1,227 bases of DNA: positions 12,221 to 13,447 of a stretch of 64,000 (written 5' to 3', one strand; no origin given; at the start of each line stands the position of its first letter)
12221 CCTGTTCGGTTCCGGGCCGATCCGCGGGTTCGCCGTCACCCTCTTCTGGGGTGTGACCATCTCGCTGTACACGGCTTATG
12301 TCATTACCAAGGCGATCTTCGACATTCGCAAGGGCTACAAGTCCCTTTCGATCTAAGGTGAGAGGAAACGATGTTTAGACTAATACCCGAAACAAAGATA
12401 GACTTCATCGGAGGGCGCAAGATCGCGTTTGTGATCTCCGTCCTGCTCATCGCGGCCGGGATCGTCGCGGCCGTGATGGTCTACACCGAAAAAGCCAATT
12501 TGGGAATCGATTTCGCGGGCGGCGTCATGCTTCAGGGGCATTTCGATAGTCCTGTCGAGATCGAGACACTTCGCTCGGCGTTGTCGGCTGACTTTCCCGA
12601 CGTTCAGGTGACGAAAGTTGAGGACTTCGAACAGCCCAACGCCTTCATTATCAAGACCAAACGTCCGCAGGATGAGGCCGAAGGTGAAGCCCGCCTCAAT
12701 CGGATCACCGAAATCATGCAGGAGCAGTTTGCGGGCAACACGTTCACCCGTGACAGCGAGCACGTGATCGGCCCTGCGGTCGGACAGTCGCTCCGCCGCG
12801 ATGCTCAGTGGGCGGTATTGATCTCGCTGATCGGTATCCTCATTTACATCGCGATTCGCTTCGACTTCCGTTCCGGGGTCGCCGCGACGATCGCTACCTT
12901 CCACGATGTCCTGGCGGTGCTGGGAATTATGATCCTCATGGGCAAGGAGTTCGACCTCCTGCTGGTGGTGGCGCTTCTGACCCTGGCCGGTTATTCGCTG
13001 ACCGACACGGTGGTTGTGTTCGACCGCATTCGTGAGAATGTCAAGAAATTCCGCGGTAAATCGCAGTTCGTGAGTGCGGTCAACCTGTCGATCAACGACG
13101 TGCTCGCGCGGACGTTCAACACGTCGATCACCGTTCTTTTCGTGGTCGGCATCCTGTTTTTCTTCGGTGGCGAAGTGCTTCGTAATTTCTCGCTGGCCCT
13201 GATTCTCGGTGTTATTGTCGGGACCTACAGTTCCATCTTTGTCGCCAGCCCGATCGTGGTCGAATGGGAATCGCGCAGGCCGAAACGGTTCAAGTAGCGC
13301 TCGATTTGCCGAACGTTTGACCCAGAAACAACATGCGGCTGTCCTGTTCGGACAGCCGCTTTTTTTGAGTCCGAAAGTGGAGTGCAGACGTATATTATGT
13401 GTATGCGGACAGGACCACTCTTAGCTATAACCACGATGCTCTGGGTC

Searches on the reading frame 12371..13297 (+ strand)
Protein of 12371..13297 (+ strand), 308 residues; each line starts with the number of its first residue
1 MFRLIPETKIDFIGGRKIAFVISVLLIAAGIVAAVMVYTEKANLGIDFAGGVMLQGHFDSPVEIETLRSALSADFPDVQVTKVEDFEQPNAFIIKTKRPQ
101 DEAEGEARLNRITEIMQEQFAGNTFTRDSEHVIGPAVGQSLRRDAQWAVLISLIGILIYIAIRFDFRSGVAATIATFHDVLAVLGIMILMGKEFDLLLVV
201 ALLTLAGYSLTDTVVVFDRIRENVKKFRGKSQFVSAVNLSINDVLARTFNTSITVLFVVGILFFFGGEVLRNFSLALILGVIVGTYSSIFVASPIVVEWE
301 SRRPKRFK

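Call 59: search_protein_families(library=pfam, proteins=[window:12371-13297:+], max_evalue=0.0001)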
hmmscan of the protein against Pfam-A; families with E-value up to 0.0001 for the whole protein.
window:12371-13297:+ (308 aa): 1 family
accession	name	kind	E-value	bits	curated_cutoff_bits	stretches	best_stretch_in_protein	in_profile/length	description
PF02355.23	SecD_SecF_C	-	2.5e-58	197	20.5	1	124-301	12-188/189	Protein export membrane protein SecD/SecF, C-terminal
